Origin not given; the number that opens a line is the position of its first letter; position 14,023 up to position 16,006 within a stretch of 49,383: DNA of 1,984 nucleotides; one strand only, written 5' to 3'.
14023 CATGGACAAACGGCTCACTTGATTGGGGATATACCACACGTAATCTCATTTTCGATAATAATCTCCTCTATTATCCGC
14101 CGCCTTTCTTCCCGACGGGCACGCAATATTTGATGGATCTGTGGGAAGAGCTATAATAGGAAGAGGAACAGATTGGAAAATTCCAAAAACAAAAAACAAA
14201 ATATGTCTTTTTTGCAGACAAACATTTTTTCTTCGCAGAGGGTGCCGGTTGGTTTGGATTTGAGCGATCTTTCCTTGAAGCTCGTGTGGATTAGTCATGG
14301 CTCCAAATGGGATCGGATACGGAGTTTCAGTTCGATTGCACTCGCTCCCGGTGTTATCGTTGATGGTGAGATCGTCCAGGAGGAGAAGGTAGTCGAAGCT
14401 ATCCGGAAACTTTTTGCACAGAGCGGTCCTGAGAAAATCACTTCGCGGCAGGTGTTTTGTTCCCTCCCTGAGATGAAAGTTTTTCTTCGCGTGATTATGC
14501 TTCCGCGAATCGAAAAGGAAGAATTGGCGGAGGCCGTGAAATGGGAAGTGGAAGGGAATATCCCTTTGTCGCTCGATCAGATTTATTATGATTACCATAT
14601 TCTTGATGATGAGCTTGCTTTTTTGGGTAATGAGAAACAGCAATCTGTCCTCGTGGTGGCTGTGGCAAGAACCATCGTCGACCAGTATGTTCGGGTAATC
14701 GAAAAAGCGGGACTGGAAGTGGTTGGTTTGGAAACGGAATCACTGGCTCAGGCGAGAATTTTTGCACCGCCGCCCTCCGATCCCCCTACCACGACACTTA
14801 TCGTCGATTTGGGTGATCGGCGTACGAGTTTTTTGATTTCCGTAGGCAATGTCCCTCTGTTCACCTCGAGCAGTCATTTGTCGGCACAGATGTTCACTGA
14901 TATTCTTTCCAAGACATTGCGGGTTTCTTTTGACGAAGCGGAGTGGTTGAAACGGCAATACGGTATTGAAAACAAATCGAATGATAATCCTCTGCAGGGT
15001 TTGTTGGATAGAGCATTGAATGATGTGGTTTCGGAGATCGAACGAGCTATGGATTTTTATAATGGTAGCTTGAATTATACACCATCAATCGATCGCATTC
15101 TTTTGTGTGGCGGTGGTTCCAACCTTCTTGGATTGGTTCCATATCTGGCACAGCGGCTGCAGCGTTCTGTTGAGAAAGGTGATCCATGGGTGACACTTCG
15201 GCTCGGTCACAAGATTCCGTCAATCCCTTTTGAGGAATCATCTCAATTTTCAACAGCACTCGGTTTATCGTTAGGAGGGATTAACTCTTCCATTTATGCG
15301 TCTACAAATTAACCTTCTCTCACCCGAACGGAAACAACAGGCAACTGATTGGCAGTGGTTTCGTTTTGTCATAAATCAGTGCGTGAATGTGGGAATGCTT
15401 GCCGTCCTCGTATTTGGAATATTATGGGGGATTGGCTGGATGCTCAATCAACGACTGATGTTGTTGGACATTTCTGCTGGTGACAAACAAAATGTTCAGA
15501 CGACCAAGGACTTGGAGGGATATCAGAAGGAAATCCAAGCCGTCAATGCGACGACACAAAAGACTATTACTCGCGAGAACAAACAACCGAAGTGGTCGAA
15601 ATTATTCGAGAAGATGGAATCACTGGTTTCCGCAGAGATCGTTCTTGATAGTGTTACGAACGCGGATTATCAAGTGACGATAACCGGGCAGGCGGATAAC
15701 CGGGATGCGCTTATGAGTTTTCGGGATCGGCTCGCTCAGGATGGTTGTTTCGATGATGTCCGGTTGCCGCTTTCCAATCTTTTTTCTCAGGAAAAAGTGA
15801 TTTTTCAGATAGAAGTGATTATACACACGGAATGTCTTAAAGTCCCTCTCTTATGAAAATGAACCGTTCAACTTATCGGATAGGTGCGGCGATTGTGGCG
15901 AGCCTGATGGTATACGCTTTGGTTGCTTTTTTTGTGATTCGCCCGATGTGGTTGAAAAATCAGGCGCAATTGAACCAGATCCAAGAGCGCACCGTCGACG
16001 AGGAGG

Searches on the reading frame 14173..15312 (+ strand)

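Call 11: search_protein_families(library=pfam, proteins=[window:14173-15312:+], max_evalue=0.001)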
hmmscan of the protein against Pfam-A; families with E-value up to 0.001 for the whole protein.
window:14173-15312:+ (379 aa): 3 families
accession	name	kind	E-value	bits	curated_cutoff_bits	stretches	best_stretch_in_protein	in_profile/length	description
PF11104.14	PilM_2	-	5.3e-42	144.4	27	1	27-367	1-337/340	Type IV pilus assembly protein PilM;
PF14450.12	FtsA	-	5.1e-08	33.8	31.8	1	210-363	2-126/127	Cell division protein FtsA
PF05134.19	T2SSL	-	0.00072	19.5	25.5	0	88-184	39-129/231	Type II secretion system (T2SS), protein L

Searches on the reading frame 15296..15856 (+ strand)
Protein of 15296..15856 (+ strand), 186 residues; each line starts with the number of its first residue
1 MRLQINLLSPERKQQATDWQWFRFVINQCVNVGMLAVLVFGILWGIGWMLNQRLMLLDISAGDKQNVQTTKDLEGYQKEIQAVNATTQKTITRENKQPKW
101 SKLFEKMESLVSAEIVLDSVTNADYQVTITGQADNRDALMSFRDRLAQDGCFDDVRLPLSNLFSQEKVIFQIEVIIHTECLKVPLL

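Call 11: search_protein_families(library=pfam, proteins=[window:15296-15856:+], max_evalue=0.001)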
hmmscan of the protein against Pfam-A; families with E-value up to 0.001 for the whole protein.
window:15296-15856:+ (186 aa): 1 family
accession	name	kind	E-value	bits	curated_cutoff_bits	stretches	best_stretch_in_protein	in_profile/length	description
PF05137.18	PilN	-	3.1e-07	30.8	22.8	1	103-164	2-63/78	Fimbrial assembly protein (PilN)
